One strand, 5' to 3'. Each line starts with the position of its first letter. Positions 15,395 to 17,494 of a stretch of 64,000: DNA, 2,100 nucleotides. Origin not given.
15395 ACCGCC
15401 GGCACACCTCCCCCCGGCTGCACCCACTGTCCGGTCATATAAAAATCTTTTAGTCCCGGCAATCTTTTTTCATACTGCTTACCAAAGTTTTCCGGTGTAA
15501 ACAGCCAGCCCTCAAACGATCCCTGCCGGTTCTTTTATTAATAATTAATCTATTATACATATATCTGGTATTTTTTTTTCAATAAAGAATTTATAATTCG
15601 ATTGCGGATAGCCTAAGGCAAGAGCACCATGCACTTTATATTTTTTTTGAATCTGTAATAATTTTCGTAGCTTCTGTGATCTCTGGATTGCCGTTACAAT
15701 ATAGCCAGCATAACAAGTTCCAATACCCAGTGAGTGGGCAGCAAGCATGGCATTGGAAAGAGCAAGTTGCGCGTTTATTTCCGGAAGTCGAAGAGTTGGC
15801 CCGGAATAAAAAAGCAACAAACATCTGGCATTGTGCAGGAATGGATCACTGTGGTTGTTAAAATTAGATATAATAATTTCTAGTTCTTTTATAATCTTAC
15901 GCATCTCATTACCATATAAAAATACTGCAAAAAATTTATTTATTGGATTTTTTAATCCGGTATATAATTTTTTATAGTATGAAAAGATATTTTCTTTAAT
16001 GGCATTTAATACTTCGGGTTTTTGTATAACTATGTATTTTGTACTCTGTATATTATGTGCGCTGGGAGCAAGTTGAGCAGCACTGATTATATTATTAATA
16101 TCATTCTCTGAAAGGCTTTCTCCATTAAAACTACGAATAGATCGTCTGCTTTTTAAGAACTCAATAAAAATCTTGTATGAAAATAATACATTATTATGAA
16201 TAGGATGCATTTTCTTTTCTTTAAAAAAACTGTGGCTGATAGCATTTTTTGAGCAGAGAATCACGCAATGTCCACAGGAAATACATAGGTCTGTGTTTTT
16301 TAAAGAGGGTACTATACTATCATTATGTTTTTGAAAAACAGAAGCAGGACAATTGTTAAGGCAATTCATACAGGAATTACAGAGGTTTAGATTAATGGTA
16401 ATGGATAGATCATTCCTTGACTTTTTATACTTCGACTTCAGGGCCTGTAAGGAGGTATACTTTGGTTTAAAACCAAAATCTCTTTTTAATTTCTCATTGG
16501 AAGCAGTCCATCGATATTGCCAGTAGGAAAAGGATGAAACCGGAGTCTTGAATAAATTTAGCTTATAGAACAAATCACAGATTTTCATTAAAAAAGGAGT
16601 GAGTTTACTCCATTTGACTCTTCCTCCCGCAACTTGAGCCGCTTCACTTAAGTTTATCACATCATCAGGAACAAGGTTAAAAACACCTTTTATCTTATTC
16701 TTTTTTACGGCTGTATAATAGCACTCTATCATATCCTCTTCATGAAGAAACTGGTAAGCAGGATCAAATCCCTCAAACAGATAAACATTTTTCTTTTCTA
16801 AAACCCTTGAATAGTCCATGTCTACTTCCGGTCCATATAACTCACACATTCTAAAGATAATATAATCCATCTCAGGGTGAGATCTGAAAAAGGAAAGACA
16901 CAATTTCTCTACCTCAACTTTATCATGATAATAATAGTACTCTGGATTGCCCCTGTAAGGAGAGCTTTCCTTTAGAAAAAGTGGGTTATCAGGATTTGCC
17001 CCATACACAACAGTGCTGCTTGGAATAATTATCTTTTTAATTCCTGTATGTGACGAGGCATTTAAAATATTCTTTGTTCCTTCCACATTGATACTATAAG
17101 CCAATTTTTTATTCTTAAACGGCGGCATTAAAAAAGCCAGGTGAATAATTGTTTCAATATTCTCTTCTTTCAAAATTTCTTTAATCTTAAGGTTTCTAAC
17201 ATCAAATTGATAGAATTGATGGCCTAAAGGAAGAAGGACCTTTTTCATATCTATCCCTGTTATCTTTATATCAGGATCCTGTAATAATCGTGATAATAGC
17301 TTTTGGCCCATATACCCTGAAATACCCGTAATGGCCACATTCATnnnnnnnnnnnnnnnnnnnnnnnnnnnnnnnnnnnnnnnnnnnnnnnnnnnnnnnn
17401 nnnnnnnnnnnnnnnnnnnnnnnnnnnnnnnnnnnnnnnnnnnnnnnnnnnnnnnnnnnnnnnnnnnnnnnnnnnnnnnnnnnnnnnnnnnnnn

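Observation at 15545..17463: Unusual three-domain redox fusion with a translationally coupled Rossmann-only mini-ORF, next to an AraC regulator in an AT-rich block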

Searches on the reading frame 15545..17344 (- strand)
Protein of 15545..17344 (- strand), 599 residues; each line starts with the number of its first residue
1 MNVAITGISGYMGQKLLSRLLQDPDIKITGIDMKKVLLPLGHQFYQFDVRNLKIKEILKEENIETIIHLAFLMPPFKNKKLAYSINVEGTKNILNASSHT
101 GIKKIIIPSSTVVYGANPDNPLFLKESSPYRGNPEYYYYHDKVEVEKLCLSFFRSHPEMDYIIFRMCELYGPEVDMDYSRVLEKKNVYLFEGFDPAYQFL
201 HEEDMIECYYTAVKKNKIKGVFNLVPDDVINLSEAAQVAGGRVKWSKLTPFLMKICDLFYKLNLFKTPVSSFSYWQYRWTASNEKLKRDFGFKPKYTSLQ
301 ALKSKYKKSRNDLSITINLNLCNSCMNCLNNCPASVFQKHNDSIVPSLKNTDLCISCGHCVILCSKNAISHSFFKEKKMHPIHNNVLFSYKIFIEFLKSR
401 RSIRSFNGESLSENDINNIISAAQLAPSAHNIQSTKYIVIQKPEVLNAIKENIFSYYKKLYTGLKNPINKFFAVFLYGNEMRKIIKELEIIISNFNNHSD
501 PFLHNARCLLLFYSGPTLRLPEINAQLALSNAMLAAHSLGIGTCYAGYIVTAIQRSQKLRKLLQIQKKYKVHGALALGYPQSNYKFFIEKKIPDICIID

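Call 4: search_protein_families(library=pfam, proteins=[window:15545-17344:-], max_evalue=0.01)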
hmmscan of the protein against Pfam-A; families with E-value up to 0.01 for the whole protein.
window:15545-17344:- (599 aa): 20 families
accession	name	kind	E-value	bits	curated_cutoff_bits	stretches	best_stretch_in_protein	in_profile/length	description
PF01370.27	Epimerase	-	1.1e-30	107.2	20.9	1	3-223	1-238/240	NAD dependent epimerase/dehydratase family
PF00881.29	Nitroreductase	-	4.7e-26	92.4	23.5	1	397-579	1-167/167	Nitroreductase family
PF01073.25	3Beta_HSD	-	6.6e-13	48.8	22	1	4-171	1-183/280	3-beta hydroxysteroid dehydrogenase/isomerase family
PF16363.11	GDP_Man_Dehyd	-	1.3e-10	41.7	27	1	5-244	2-267/332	GDP-mannose 4,6 dehydratase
PF04321.23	RmlD_sub_bind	-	2.7e-09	37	27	1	1-172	1-154/287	RmlD substrate binding domain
PF14512.11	TM1586_NiRdase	-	5e-09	36.5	27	1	529-596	88-149/215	Putative TM nitroreductase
PF13187.11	Fer4_9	-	4.1e-08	33.5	27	1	322-369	2-52/52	4Fe-4S dicluster domain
PF00037.32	Fer4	-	6e-08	32.6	21.1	1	350-370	4-24/24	4Fe-4S binding domain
PF12837.12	Fer4_6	-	6.9e-08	32.5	25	1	315-336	2-23/24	4Fe-4S binding domain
PF13237.11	Fer4_10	-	1.1e-06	28.9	25.5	1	315-364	2-52/53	4Fe-4S dicluster domain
PF07993.18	NAD_binding_4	-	4.4e-06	26.5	20.1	1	61-117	87-143/258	Male sterility protein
PF13484.11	Fer4_16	-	5.4e-06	27.5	30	0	322-340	2-20/66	4Fe-4S double cluster binding domain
PF12838.12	Fer4_7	-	1e-05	26.3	27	1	322-368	2-52/52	4Fe-4S dicluster domain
PF14697.11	Fer4_21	-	2.1e-05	25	35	1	351-383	5-37/59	4Fe-4S dicluster domain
PF12797.12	Fer4_2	-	6.1e-05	23.2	24.5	0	316-334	4-22/22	4Fe-4S binding domain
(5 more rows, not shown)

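Call 5: find_homologous_proteins(query=window:15545-17344:-, max_evalue=0.00001)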
Query window:15545-17344:- (599 aa): 33 proteins with E <= 0.00001 among 8000 candidates.
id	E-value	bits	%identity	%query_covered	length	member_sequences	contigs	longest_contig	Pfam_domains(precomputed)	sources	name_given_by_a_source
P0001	0.0e+0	1360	99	100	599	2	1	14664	PF00881.30,PF16363.12,PF14512.12,PF12837.13,PF13484.12,PF12838.13,PF01370.28,PF04321.24,PF01073.26,PF00037.33,PF07993.19,PF13237.12,PF13187.12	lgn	-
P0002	0.0e+0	1022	75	99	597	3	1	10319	PF00881.30,PF16363.12,PF12837.13,PF13484.12,PF12838.13,PF01370.28,PF04321.24,PF12797.13,PF01073.26,PF00037.33,PF07993.19,PF13237.12,PF13183.12,PF13187.12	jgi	jgi:UDP-glucose 4-epimerase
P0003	1.3e-186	640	45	99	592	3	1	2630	PF00881.30,PF04321.24,PF16363.12,PF01073.26,PF12837.13,PF00037.33,PF13460.13,PF13237.12,PF13187.12,PF01370.28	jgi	jgi:UDP-glucose 4-epimerase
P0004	9.5e-44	168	33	51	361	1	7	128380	PF16363.12,PF02719.22,PF01073.26,PF07993.19,PF13460.13,PF01370.28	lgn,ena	-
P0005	1.2e-38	152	34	50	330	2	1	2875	PF16363.12,PF01073.26,PF01370.28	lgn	-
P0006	8.9e-36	142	33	50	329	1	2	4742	PF16363.12,PF01073.26,PF07993.19,PF01370.28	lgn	-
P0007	6.1e-35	139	33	50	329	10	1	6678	PF16363.12,PF01073.26,PF13460.13,PF01370.28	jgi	-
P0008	2.3e-30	124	29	50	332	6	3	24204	PF16363.12,PF01073.26,PF01370.28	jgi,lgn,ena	-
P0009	6.1e-28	116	29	50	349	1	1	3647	PF04321.24,PF16363.12,PF01073.26,PF07993.19,PF01370.28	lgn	-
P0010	9.8e-9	53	27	51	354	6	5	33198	PF04321.24,PF16363.12,PF02719.22,PF01073.26,PF07993.19,PF13460.13,PF01370.28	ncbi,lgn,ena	ncbi:MAG: NAD(P)-dependent oxidoreductase [Patescibacteria group bacterium]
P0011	1.5e-8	52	26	51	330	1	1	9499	PF04321.24,PF16363.12,PF01073.26,PF07993.19,PF13460.13,PF01370.28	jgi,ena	-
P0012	9.1e-8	50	27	43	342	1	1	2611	PF04321.24,PF16363.12,PF02719.22,PF01073.26,PF07993.19,PF13460.13,PF01370.28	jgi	-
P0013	1.1e-7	49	26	50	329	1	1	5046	PF04321.24,PF16363.12,PF02719.22,PF01073.26,PF07993.19,PF13460.13,PF01370.28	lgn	-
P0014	1.6e-7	49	29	37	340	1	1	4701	PF04321.24,PF16363.12,PF02719.22,PF01073.26,PF07993.19,PF01370.28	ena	-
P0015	1.8e-7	49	27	34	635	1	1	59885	PF04321.24,PF16363.12,PF02719.22,PF05368.20,PF01073.26,PF07993.19,PF13460.13,PF01370.28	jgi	jgi:GDPmannose 4,6-dehydratase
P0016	8.5e-7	46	26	39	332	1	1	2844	PF08659.17,PF04321.24,PF16363.12,PF02719.22,PF01073.26,PF07993.19,PF13460.13,PF00106.32,PF01370.28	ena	-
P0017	9.4e-7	46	27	39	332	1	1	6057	PF08659.17,PF04321.24,PF16363.12,PF02719.22,PF01073.26,PF07993.19,PF13460.13,PF00106.32,PF01370.28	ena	-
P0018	1.0e-6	46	25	49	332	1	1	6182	PF08659.17,PF04321.24,PF16363.12,PF02719.22,PF01073.26,PF07993.19,PF13460.13,PF00106.32,PF01370.28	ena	-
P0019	1.1e-6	46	27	39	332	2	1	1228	PF08659.17,PF04321.24,PF16363.12,PF02719.22,PF01073.26,PF07993.19,PF13460.13,PF00106.32,PF01370.28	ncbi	-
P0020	1.3e-6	46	26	49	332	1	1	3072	PF08659.17,PF04321.24,PF16363.12,PF02719.22,PF01073.26,PF07993.19,PF13460.13,PF00106.32,PF01370.28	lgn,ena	-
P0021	1.6e-6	45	39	19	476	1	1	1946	PF06450.19,PF04321.24,PF16363.12,PF02719.22,PF01073.26,PF03600.23,PF07993.19,PF01370.28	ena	-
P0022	1.8e-6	45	26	49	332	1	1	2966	PF08659.17,PF04321.24,PF16363.12,PF02719.22,PF01073.26,PF07993.19,PF13460.13,PF00106.32,PF01370.28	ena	-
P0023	2.5e-6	45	30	30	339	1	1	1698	PF08659.17,PF04321.24,PF16363.12,PF02719.22,PF01073.26,PF07993.19,PF13460.13,PF00106.32,PF01370.28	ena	-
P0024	2.9e-6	45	26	39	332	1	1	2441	PF08659.17,PF04321.24,PF16363.12,PF02719.22,PF01073.26,PF07993.19,PF13460.13,PF00106.32,PF01370.28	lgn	-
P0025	3.3e-6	44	23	51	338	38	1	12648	PF04321.24,PF16363.12,PF02719.22,PF05368.20,PF01073.26,PF07993.19,PF13460.13,PF00106.32,PF01370.28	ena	-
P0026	3.8e-6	44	25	49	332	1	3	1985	PF08659.17,PF04321.24,PF16363.12,PF02719.22,PF01073.26,PF07993.19,PF13460.13,PF00106.32,PF01370.28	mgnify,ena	mgnify:CR=1 FL=1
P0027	4.3e-6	44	31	29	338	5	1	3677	PF08659.17,PF04321.24,PF16363.12,PF02719.22,PF01073.26,PF07993.19,PF13460.13,PF01370.28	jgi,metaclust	metaclust:\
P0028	4.8e-6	44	26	49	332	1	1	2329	PF08659.17,PF04321.24,PF16363.12,PF02719.22,PF01073.26,PF07993.19,PF13460.13,PF00106.32,PF01370.28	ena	-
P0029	5.0e-6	44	29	28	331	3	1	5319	PF04321.24,PF16363.12,PF02719.22,PF01073.26,PF07993.19,PF13460.13,PF01370.28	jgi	jgi:nucleoside-diphosphate-sugar epimerase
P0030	6.9e-6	43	31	29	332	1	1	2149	PF08659.17,PF04321.24,PF16363.12,PF02719.22,PF01073.26,PF07993.19,PF13460.13,PF00106.32,PF01370.28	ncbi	-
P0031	7.1e-6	43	28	37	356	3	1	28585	PF04321.24,PF16363.12,PF02719.22,PF05368.20,PF01073.26,PF07993.19,PF13460.13,PF01370.28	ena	-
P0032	7.1e-6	43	24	52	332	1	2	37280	PF04321.24,PF16363.12,PF02719.22,PF01073.26,PF07993.19,PF13460.13,PF01370.28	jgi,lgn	jgi:nucleoside-diphosphate-sugar epimerase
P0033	8.4e-6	43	26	49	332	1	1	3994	PF08659.17,PF04321.24,PF16363.12,PF02719.22,PF01073.26,PF07993.19,PF13460.13,PF00106.32,PF01370.28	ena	-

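Call 6: find_encoding_contigs(protein=P0001, flank=10000, max_places=4)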
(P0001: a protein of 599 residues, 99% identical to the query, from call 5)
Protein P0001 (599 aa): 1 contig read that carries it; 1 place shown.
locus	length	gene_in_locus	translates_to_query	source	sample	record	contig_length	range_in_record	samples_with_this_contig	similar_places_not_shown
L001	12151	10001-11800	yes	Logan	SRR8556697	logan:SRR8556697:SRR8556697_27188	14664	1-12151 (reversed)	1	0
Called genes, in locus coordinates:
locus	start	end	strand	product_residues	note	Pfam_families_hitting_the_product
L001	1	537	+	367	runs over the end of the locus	-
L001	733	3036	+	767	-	PF04773:FecR, PF13360:PQQ_2, PF13570:Beta-prop_ACSF4 (weak)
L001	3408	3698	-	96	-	PF14903:WG_beta_rep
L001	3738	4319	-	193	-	-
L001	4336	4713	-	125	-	PF00072:Response_reg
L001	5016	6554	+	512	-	PF01547:SBP_bac_1 (faint)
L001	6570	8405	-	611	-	PF13426:PAS_9 (faint), PF13188:PAS_8 (faint), PF00989:PAS (weak), PF08448:PAS_4 (weak), PF00512:HisKA (weak), PF02518:HATPase_c, PF14501:HATPase_c_5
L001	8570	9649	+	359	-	PF12833:HTH_18, PF00165:HTH_AraC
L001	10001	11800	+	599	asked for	PF01073:3Beta_HSD, PF01370:Epimerase, PF04321:RmlD_sub_bind, PF07993:NAD_binding_4 (faint), PF16363:GDP_Man_Dehyd, PF13237:Fer4_10 (weak), PF13187:Fer4_9, PF00881:Nitroreductase, +5 more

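Call 7: find_encoding_contigs(protein=P0002, flank=10000, max_places=4)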
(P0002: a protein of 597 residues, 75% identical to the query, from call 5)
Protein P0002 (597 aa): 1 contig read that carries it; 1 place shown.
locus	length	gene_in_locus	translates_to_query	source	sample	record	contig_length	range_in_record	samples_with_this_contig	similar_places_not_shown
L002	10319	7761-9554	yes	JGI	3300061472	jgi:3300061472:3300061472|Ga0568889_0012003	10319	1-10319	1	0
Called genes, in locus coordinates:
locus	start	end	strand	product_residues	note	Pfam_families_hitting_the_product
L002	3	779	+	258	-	?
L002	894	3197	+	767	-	PF04773:FecR, PF13360:PQQ_2, PF13570:Beta-prop_ACSF4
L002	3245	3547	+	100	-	PF00462:Glutaredoxin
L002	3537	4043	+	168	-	PF02943:FeThRed_B, PF21349:RUBY_RBDX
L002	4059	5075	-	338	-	-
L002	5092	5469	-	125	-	PF00072:Response_reg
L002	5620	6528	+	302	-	PF01988:VIT1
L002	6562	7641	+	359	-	PF12833:HTH_18, PF00165:HTH_AraC (weak)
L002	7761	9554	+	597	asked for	PF01073:3Beta_HSD, PF01370:Epimerase, PF04321:RmlD_sub_bind, PF16363:GDP_Man_Dehyd, PF13237:Fer4_10 (weak), PF13187:Fer4_9, PF00037:Fer4 (weak), PF00881:Nitroreductase, +6 more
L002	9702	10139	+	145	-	PF09912:DUF2141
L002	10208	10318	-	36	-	?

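Call 8: find_encoding_contigs(protein=P0003, flank=10000, max_places=4)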
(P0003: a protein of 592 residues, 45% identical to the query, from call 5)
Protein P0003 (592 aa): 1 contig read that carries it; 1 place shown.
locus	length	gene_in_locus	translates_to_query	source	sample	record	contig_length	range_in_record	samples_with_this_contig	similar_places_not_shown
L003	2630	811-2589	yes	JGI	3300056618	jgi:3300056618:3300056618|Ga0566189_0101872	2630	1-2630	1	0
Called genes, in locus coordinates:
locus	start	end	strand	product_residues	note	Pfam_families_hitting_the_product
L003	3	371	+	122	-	?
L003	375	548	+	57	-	-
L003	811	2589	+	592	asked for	PF01073:3Beta_HSD, PF01370:Epimerase, PF04321:RmlD_sub_bind, PF13460:NAD_binding_10 (faint), PF16363:GDP_Man_Dehyd, PF00037:Fer4 (faint), PF13187:Fer4_9 (weak), PF00881:Nitroreductase, +2 more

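Call 13: find_related_loci(query=window:15545-17344:-, collection=genome_contigs, flank=10000)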
Query window:15545-17344:- (599 aa) in genome_contigs; peptide patterns used: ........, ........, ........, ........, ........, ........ (x = any residue, [..] = any of these).
108 stretches matched a pattern, but none encodes a relative of the query by tblastn (E <= 1e-3).

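Call 15: find_related_loci(query=A1, collection=genome_contigs, flank=10000)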
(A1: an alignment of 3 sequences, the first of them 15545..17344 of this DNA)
Query A1 (599 aa) in genome_contigs; peptide patterns used: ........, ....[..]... (x = any residue, [..] = any of these).
296 stretches matched a pattern; 270 encode a relative of the query (tblastn E <= 1e-3); the best 80 are kept; 80 distinct loci.
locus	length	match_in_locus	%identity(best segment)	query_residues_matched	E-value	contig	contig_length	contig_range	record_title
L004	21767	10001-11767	45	1-595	0e+0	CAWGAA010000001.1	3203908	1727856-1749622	MAG: uncultured Spirochaetota bacterium isolate MFD04408.bin.1.18 genome assembly, contig: contig_23060, whole genome sh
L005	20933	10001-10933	34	2-315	1e-62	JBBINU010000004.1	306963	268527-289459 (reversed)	MAG: Actinomycetota bacterium isolate BQF270218_bin_263 NODE_25_length_306963_cov_14.467922, whole genome shotgun sequen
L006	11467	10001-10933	34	1-311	6e-56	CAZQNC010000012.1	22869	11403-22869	MAG TPA_asm: uncultured Thermoplasmatales archaeon isolate SRP141376_co2_261 genome assembly, contig: NODE_4704_length_2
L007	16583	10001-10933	34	1-311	6e-55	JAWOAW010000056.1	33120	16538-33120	MAG: Thermoplasmatota archaeon isolate BLK2-2.bin.188 k191_2498848, whole genome shotgun sequence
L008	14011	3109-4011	36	2-301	6e-54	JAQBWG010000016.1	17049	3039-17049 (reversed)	MAG: Chloroflexota bacterium isolate casp150-mb.221 NODE_8764_length_17049_cov_0.055870, whole genome shotgun sequence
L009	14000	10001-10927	33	4-315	5e-53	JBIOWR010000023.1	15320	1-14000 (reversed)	MAG: Actinomycetota bacterium isolate MAG077 k127_1234867, whole genome shotgun sequence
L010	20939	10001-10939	34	2-311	1e-52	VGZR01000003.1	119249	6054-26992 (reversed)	MAG: SAR202 cluster bacterium isolate K_Offshore_120m_m2_146 K_Offshore_120m_m2_146_Ga0194131_10000113, whole genome sho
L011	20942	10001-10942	33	2-315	2e-52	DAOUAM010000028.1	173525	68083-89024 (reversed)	MAG TPA_asm: Dehalococcoidia bacterium isolate H63_664 k137_67168, whole genome shotgun sequence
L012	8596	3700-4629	32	3-315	7e-52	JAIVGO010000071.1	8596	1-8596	MAG: Actinomycetota bacterium isolate MAG113 MTG113_2934, whole genome shotgun sequence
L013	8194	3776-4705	34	3-310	3e-51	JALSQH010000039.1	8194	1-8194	MAG: bacterium isolate 356-284_metabat2_scaf2bin.127 356-284_scaffold_1432_c1, whole genome shotgun sequence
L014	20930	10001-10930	33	3-315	5e-51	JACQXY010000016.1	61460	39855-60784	MAG: Acidobacteria bacterium isolate NC_groundwater_1527_Pr4_S-0.65um_71_16 SR1-18-Sp65_coassembly_scaffold_44053, whole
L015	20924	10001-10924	33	3-311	7e-50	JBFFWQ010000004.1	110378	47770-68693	MAG: Candidatus Promineifilaceae bacterium isolate Mix_mud24.2022.10.40 k141_295844_length_110378_cov_13.4423, whole gen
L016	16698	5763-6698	32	3-310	5e-50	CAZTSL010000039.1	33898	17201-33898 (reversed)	MAG TPA_asm: uncultured bacterium isolate SRP162660_co2_42 genome assembly, contig: NODE_235_length_33898_cov_20.493307,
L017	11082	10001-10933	32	2-315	2e-49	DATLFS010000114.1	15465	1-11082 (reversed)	MAG TPA_asm: Actinomycetota bacterium isolate SMAG_U13594 k141_47453, whole genome shotgun sequence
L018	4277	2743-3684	33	1-316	1e-49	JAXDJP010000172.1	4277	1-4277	MAG: Actinomycetota bacterium isolate BP_574 scaffold_3870674, whole genome shotgun sequence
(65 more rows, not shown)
